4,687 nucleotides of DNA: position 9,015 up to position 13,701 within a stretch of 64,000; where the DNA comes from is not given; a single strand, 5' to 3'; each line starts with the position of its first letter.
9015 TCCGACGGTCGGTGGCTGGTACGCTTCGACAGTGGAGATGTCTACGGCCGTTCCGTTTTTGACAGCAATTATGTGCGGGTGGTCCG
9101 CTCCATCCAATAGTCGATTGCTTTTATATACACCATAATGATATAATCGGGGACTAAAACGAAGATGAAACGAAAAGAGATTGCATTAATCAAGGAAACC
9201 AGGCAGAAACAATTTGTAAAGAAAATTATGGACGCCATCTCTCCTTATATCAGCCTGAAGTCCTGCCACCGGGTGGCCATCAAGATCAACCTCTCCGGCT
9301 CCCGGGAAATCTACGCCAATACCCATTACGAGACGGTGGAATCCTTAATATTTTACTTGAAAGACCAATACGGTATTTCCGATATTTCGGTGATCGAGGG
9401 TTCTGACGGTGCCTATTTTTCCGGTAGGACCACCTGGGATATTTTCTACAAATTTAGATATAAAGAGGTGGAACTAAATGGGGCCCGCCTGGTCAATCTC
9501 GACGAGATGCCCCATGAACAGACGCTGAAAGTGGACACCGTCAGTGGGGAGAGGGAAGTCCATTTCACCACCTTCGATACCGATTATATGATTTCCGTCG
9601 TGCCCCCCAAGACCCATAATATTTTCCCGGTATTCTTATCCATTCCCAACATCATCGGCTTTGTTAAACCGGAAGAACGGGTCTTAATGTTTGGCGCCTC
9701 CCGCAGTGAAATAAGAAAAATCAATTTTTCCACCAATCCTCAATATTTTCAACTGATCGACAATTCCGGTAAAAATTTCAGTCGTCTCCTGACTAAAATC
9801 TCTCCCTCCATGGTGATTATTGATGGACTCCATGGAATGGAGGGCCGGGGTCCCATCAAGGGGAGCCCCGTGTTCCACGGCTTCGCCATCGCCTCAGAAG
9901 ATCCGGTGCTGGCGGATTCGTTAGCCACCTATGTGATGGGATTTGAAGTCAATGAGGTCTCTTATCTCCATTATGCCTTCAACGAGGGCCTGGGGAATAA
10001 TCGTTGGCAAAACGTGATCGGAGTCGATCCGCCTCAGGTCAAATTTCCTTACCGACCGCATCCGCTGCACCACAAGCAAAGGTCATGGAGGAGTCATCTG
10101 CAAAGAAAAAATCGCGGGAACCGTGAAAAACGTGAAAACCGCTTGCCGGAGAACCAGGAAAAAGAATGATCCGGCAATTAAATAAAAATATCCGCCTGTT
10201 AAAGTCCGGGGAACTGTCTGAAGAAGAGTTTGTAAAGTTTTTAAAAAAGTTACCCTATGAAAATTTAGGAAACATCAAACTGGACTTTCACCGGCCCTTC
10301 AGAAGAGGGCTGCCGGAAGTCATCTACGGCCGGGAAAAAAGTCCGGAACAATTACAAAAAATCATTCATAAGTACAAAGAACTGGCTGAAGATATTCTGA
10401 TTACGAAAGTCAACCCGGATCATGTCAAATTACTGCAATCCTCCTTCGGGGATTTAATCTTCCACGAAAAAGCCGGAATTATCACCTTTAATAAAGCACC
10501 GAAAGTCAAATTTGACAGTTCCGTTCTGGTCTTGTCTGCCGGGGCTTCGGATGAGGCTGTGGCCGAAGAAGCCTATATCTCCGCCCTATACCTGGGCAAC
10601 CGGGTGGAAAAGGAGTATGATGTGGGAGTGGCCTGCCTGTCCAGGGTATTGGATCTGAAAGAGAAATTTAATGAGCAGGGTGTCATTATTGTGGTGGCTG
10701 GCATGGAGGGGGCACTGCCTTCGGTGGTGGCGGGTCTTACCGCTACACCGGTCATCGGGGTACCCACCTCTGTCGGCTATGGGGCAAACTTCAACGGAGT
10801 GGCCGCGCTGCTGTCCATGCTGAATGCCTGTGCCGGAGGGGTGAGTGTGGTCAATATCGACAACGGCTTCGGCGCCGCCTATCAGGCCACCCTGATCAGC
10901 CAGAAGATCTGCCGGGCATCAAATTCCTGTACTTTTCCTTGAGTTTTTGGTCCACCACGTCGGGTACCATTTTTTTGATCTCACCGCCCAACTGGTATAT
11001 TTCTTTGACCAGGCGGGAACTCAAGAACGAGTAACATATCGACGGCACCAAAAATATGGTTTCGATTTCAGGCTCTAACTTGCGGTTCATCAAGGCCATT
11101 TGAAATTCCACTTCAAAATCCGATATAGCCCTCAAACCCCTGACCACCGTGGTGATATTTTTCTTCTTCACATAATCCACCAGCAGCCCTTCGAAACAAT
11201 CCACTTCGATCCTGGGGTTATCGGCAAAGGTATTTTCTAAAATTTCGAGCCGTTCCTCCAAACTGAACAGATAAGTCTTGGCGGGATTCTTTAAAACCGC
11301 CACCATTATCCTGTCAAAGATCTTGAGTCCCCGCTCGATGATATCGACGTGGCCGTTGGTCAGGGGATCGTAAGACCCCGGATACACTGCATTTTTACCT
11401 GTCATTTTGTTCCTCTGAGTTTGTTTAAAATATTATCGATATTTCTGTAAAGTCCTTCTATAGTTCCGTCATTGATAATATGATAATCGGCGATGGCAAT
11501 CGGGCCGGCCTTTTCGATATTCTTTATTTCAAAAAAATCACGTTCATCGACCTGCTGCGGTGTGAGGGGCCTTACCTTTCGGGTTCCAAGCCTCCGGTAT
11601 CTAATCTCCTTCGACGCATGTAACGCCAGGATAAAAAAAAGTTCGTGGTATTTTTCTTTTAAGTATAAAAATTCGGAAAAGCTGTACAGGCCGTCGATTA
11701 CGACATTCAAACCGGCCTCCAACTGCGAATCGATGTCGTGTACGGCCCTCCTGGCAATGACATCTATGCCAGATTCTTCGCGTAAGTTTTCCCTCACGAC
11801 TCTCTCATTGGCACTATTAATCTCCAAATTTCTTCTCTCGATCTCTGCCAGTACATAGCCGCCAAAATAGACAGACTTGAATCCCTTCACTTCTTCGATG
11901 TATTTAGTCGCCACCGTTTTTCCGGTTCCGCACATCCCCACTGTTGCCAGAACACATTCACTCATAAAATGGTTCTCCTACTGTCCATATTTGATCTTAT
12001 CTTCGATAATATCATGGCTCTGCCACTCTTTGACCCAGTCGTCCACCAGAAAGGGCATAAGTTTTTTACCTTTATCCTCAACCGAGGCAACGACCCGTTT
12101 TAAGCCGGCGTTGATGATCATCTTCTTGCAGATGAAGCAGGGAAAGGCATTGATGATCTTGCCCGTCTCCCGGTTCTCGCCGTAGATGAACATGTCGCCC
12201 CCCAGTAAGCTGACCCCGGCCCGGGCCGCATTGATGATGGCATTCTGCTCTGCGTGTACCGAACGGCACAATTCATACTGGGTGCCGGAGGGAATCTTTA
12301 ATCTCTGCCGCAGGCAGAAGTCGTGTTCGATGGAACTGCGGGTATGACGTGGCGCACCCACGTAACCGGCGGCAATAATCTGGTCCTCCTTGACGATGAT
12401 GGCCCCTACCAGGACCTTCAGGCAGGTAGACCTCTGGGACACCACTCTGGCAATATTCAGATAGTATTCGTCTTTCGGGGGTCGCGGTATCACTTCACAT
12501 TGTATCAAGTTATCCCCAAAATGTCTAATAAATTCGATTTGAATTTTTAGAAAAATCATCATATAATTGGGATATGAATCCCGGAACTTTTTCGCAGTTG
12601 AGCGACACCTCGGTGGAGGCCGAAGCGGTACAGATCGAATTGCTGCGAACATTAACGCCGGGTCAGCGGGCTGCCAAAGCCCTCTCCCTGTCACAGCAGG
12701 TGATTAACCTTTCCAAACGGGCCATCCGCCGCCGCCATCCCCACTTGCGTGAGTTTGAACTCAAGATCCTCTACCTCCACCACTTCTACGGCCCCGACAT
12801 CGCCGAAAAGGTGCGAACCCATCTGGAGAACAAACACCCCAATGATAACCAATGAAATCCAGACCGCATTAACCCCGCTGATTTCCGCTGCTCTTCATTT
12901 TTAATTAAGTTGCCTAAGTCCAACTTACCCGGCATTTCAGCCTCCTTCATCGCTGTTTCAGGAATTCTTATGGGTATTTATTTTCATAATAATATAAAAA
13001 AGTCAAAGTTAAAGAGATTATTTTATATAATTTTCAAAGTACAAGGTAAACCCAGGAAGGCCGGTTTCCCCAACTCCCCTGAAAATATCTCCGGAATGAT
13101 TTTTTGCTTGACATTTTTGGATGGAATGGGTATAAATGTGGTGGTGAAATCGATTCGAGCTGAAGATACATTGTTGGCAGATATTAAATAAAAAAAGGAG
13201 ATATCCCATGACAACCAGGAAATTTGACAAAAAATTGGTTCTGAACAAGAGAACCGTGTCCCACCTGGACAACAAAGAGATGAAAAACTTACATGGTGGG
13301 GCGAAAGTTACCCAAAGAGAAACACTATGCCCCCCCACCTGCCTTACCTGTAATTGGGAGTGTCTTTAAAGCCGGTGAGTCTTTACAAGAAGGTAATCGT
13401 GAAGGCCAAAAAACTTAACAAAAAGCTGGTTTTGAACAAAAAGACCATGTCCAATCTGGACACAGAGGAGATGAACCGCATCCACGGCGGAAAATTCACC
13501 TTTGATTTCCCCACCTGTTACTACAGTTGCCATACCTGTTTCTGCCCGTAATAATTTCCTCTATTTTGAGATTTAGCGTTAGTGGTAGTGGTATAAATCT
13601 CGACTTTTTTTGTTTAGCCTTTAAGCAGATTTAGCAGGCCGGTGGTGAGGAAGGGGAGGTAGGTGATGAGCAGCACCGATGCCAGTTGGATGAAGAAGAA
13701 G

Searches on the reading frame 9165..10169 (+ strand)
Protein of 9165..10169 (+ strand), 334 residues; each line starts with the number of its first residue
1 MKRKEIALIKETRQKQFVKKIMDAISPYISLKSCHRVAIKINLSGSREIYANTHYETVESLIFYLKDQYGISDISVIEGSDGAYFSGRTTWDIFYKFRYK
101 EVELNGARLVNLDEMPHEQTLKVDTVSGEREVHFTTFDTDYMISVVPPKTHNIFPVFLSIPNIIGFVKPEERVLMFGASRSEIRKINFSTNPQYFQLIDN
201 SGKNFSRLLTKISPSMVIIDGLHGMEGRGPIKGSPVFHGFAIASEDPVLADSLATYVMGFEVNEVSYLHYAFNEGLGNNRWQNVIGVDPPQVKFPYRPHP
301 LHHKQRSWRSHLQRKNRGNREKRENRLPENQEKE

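Call 28: search_protein_families(library=pfam, proteins=[window:9165-10169:+], max_evalue=0.0001)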
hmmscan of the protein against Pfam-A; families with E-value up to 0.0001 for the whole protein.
window:9165-10169:+ (334 aa): 1 family
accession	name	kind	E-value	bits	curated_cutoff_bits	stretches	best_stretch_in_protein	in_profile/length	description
PF04015.17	DUF362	-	1.5e-23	84.3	24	1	37-254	1-198/200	Domain of unknown function (DUF362)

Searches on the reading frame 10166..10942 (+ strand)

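Call 28: search_protein_families(library=pfam, proteins=[window:10166-10942:+], max_evalue=0.0001)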
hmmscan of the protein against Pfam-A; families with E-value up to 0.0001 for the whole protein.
window:10166-10942:+ (258 aa): 1 family
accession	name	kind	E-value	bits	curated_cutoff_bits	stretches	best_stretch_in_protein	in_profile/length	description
PF00731.26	AIRC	-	3.4e-16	59.5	30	1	120-244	2-126/148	AIR carboxylase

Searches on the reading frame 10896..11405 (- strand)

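Call 28: search_protein_families(library=pfam, proteins=[window:10896-11405:-], max_evalue=0.0001)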
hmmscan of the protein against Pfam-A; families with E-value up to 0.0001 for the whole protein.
window:10896-11405:- (169 aa): 1 family
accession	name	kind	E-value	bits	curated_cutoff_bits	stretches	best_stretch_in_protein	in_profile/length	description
PF01467.32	CTP_transf_like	-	2.6e-24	86.4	21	1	7-135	1-132/133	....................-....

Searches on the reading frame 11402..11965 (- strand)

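Call 29: search_protein_families(library=pfam, proteins=[window:11402-11965:-], max_evalue=0.0001)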
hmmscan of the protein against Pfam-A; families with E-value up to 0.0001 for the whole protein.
window:11402-11965:- (187 aa): 2 families
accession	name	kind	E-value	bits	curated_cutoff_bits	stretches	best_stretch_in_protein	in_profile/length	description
PF13238.12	AAA_18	-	1.6e-10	42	29.4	1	9-130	4-112/128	AAA domain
PF13207.12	AAA_17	-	6.6e-09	36.6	27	1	9-130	1-124/136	AAA domain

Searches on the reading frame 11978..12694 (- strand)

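Call 29: search_protein_families(library=pfam, proteins=[window:11978-12694:-], max_evalue=0.0001)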
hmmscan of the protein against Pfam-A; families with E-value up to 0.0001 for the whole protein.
window:11978-12694:- (238 aa): 2 families
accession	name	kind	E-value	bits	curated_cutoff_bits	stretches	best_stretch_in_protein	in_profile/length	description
PF00383.29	dCMP_cyt_deam_1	-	7.1e-18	64.8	25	1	74-203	3-100/102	Cytidine and deoxycytidylate deaminase zinc-binding region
PF14437.12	MafB19-deam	-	4.7e-09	36.7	27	1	75-208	4-104/142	MafB19-like deaminase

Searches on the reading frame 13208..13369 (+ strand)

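Call 3: search_protein_families(library=ncbifam, proteins=[window:13208-13369:+], max_evalue=0.01)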
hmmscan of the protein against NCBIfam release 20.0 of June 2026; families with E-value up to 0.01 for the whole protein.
window:13208-13369:+ (53 aa): 2 families
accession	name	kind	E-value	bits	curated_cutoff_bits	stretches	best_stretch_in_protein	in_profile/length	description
NF038153.1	lant_leader_L1a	domain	4.1e-09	36.4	22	1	5-31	6-32/32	class I lanthipeptide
TIGR04149.1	GG_sam_targ_CFB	domain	1.4e-05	24.8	25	1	8-50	5-33/43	TIGR04149 family rSAM-modified RiPP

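Call 4: search_protein_families(library=pfam, proteins=[window:13208-13369:+], max_evalue=0.01)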
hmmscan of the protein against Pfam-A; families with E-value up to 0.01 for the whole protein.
window:13208-13369:+ (53 aa): 0 families

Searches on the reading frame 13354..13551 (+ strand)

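Call 3: search_protein_families(library=ncbifam, proteins=[window:13354-13551:+], max_evalue=0.01)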
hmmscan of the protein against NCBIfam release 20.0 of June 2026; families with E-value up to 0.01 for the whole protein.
window:13354-13551:+ (65 aa): 2 families
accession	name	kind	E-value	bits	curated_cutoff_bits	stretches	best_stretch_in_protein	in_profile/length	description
NF038153.1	lant_leader_L1a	domain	9.2e-10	38.5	22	1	17-46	2-32/32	class I lanthipeptide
TIGR04149.1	GG_sam_targ_CFB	domain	2.9e-07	30.3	25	1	20-62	2-38/43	TIGR04149 family rSAM-modified RiPP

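Call 4: search_protein_families(library=pfam, proteins=[window:13354-13551:+], max_evalue=0.01)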
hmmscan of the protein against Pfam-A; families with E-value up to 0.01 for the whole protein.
window:13354-13551:+ (65 aa): 0 families
